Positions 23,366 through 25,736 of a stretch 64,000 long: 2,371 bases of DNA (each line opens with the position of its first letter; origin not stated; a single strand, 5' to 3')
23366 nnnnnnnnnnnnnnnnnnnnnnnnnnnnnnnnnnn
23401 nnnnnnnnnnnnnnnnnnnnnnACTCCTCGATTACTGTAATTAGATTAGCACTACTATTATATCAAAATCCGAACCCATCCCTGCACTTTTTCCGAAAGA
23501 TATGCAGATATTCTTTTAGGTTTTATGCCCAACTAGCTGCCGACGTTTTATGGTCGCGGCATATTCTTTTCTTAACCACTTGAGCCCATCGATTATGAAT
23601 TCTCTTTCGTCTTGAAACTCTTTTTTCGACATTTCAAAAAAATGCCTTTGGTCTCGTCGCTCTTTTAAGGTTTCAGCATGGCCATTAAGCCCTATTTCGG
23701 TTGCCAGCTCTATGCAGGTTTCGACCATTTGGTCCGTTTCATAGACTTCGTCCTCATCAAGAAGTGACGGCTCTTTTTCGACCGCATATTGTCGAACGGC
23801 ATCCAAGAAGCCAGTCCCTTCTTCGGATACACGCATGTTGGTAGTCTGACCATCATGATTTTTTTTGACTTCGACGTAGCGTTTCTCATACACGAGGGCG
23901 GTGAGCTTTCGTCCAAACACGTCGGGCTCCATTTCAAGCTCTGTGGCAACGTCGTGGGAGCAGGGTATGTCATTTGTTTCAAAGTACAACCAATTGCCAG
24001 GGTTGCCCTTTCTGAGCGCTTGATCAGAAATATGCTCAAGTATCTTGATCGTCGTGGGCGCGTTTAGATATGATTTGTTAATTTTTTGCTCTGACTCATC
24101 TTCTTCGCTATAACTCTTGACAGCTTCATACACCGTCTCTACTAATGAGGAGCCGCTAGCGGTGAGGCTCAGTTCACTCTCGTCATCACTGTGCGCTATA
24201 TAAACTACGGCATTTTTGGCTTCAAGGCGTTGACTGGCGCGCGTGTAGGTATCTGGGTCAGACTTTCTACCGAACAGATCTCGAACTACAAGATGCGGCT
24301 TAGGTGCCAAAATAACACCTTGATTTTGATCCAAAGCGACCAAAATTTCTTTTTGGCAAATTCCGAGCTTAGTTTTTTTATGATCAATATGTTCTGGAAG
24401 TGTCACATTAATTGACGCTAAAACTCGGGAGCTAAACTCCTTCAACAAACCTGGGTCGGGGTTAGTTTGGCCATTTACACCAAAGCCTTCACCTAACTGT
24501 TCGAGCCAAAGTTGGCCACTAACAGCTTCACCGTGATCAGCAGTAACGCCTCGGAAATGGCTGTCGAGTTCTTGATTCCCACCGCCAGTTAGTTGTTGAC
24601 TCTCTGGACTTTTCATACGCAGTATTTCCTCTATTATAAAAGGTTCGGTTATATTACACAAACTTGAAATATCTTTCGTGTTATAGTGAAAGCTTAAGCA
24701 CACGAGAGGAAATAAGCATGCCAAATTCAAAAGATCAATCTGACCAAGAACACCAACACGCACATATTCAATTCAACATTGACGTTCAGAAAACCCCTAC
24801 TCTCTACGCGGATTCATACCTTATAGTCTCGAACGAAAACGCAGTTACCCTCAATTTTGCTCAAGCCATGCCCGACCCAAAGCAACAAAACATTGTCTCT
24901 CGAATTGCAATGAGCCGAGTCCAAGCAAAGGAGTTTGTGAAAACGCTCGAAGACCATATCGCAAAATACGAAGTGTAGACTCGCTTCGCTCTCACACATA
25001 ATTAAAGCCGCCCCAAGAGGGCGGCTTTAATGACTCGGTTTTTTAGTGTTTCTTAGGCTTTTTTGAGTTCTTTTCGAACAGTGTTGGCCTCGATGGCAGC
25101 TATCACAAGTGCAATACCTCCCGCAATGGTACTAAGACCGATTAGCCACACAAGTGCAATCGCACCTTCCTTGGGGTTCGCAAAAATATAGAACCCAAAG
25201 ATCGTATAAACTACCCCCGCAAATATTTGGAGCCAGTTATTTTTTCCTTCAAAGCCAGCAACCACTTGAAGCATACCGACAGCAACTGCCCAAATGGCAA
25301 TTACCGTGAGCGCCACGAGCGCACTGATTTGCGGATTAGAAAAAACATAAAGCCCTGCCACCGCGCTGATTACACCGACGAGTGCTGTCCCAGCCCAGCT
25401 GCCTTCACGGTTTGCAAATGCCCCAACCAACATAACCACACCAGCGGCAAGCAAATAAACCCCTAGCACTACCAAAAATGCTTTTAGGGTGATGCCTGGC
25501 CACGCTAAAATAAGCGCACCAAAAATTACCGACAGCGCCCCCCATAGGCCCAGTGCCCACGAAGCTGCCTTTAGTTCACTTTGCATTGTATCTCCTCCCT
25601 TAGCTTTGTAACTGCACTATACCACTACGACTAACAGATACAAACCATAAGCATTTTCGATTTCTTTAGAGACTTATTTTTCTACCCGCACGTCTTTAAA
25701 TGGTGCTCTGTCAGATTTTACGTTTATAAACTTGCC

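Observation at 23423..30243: About 6.7 kb accessory insertion splitting the conserved rpsP / KH-protein / trmD cluster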

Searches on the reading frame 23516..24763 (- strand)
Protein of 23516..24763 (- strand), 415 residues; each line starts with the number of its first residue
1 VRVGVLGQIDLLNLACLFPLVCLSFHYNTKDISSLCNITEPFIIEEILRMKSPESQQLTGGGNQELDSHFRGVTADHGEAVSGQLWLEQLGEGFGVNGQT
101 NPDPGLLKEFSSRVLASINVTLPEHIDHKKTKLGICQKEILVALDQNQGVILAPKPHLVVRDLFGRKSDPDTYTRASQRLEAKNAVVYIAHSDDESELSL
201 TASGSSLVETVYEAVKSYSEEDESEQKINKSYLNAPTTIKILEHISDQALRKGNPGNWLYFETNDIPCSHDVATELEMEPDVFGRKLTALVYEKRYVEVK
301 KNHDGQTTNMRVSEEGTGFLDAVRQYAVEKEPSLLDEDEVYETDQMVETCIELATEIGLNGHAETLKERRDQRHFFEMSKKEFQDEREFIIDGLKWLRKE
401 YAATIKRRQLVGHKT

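Call 3: search_protein_families(library=pfam, proteins=[window:23516-24763:-], max_evalue=0.01)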
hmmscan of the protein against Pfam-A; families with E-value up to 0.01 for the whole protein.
window:23516-24763:- (415 aa): 0 families

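Call 27: search_protein_families(library=padloc, proteins=[window:23516-24616:-], max_evalue=0.1)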
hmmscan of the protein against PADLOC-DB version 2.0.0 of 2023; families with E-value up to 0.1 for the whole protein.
window:23516-24616:- (366 aa): 1 family
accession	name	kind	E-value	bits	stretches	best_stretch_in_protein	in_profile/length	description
PDLC01553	Cas11a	-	0.0092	14.1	0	270-323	43-95/99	CAS-I-A; effector_SS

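Call 28: search_protein_families(library=phrogs, proteins=[window:23516-24616:-], max_evalue=0.1)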
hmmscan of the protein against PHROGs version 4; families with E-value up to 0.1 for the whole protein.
window:23516-24616:- (366 aa): 0 families

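Call 29: search_protein_families(library=ncbifam, proteins=[window:23516-24616:-], max_evalue=0.1)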
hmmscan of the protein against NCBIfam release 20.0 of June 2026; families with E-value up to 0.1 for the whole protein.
window:23516-24616:- (366 aa): 1 family
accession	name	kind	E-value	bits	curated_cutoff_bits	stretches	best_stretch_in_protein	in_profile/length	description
NF045593.1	bilirub_TF_BilQ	equivalog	0.0074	16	125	0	210-298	37-125/135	bilirubin utilization transcriptional regulator BilQ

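Call 34: find_homologous_proteins(query=window:23516-24616:-, max_evalue=0.001)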
Query window:23516-24616:- (366 aa): 3 proteins with E <= 0.001 among 2506 candidates.
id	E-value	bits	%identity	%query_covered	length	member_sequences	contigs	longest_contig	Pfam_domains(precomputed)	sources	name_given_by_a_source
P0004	3.5e-242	821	100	100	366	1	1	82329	-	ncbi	-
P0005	9.3e-202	688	84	100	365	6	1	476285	-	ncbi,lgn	-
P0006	2.3e-166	571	70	100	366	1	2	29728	-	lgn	-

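Call 36: find_encoding_contigs(protein=P0006, flank=10000, max_places=4)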
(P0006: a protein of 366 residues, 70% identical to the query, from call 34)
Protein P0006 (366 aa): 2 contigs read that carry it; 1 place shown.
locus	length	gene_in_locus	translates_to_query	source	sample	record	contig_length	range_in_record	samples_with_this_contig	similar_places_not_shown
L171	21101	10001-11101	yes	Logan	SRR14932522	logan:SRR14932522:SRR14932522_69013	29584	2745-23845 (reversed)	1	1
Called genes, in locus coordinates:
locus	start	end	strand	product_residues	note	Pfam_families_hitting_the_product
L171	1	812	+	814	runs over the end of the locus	PF00133:tRNA-synt_1, PF09334:tRNA-synt_1g, PF13603:tRNA-synt_1_2, PF00133:tRNA-synt_1, PF08264:Anticodon_1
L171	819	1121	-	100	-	-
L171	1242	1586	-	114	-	-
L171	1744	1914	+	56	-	-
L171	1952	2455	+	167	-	PF01029:NusB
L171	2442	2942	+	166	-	PF00293:NUDIX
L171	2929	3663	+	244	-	PF22935:RM44_endonuclase (weak), PF14622:Ribonucleas_3_3, PF00636:Ribonuclease_3, PF00035:dsrm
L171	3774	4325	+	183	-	PF00886:Ribosomal_S16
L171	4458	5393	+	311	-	-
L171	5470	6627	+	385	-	PF00145:DNA_methylase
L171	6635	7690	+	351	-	PF00145:DNA_methylase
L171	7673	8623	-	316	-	PF01844:HNH (weak)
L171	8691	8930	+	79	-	-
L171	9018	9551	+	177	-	PF03729:DUF308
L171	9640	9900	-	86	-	PF11950:DUF3467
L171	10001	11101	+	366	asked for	-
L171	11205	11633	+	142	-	PF13083:KH_KhpA-B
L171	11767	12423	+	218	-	PF01746:tRNA_m1G_MT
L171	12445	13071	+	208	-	PF00081:Sod_Fe_N, PF02777:Sod_Fe_C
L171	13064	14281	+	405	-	PF02812:ELFV_dehydrog_N, PF00208:ELFV_dehydrog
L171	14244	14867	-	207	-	PF07884:VKOR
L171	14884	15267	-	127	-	PF06262:Zincin_1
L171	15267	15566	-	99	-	-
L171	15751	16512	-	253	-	PF01988:VIT1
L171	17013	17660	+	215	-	-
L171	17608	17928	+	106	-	PF08922:DUF1905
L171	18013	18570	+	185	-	PF01135:PCMT, PF01269:Fibrillarin (faint), PF01189:Methyltr_RsmB-F, PF13847:Methyltransf_31 (weak), PF13649:Methyltransf_25 (weak)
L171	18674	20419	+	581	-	-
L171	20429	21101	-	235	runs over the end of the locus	PF03372:Exo_endo_phos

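Call 41: search_protein_families(library=pfam, proteins=[window:23516-24616:-], max_evalue=10)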
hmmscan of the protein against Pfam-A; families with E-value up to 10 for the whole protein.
window:23516-24616:- (366 aa): 1 family
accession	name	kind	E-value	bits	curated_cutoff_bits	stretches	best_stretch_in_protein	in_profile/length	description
PF04776.17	protein_MS5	-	0.081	13.5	25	1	124-148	70-94/119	Protein MS5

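Call 71: predict_structure(alignment_id=A5)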
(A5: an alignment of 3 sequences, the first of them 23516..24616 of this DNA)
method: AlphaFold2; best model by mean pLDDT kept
length: 366 residues; sequences in the alignment: 3
mean_pLDDT: 42.9   pTM: 0.26
mean pLDDT of the five models: 42.9, 41.1, 39.9, 39.6, 38.9
residues with pLDDT >= 90: 0; 70-90: 67; 50-70: 11; < 50: 288
segments of 3 or more residues with pLDDT < 50: 1-285, 364-366
pLDDT, mean of each block of 10 residues (from residue 1): 27 31 28 33 35 38 35 36 37 31 25 32 40 30 26 31 31 25 33 44 37 31 40 43 36 35 34 30 53 82 84 81 69 80 83 76 50
secondary structure, 60 per line:
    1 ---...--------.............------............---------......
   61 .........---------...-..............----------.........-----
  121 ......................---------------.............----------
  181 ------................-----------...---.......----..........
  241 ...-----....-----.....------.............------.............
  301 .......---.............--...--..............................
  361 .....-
elements in order: H15-27 H34-45 H55-69 H83-96 H107-115 H121-142 H158-170 H187-202 H220-226 H231-243 E249-252 E258-262 H269-281 H288-307 H311-323 H331-365

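Call 83: find_related_loci(query=A5, collection=viral_contigs, flank=6000)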
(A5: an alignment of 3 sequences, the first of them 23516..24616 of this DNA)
Query A5 (366 aa) in viral_contigs; peptide patterns used: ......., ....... (x = any residue, [..] = any of these).
53 stretches matched a pattern, but none encodes a relative of the query by tblastn (E <= 1e-3).

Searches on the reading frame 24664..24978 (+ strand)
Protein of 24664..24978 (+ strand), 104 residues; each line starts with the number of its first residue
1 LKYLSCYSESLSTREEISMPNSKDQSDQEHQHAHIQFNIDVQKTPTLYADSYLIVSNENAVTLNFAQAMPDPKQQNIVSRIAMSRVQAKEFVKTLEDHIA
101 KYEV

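Call 3: search_protein_families(library=pfam, proteins=[window:24664-24978:+], max_evalue=0.01)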
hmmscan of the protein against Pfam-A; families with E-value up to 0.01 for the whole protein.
window:24664-24978:+ (104 aa): 1 family
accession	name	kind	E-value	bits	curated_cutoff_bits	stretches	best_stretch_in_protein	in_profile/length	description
PF11950.13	DUF3467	-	1.5e-10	41.4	25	1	24-103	4-84/92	Protein of unknown function (DUF3467)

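Call 27: search_protein_families(library=padloc, proteins=[window:24718-24978:+], max_evalue=0.1)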
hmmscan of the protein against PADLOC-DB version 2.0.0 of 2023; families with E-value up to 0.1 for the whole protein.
window:24718-24978:+ (86 aa): 0 families

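Call 28: search_protein_families(library=phrogs, proteins=[window:24718-24978:+], max_evalue=0.1)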
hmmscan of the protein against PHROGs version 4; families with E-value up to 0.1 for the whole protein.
window:24718-24978:+ (86 aa): 1 family
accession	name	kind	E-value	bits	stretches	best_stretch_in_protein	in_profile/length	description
phrog_7919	-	unknown function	0.0015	19.7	1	22-85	19-80/105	-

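Call 29: search_protein_families(library=ncbifam, proteins=[window:24718-24978:+], max_evalue=0.1)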
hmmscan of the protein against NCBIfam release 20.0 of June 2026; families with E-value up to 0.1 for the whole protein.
window:24718-24978:+ (86 aa): 0 families

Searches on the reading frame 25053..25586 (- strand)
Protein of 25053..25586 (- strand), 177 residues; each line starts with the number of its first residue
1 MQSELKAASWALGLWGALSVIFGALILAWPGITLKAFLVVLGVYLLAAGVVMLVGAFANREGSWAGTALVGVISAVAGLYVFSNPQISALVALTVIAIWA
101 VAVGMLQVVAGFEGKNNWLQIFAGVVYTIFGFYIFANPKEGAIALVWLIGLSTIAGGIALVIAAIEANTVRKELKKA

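Call 3: search_protein_families(library=pfam, proteins=[window:25053-25586:-], max_evalue=0.01)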
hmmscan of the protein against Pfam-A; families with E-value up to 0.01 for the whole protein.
window:25053-25586:- (177 aa): 1 family
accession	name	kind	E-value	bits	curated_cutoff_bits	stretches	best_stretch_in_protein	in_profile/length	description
PF03729.18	DUF308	-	4.4e-25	88.2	25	3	69-135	1-72/73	Short repeat of unknown function (DUF308)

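Call 27: search_protein_families(library=padloc, proteins=[window:25053-25586:-], max_evalue=0.1)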
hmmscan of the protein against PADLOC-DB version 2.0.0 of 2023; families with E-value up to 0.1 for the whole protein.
window:25053-25586:- (177 aa): 0 families

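Call 28: search_protein_families(library=phrogs, proteins=[window:25053-25586:-], max_evalue=0.1)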
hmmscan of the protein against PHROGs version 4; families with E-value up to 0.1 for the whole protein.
window:25053-25586:- (177 aa): 0 families

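Call 29: search_protein_families(library=ncbifam, proteins=[window:25053-25586:-], max_evalue=0.1)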
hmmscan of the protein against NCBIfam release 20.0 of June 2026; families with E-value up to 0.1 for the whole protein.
window:25053-25586:- (177 aa): 1 family
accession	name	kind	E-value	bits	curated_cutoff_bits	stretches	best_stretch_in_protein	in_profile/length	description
NF007577.0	PRK10209.1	equivalog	1.1e-10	41.6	189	1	5-162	17-181/190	HdeD family acid-resistance protein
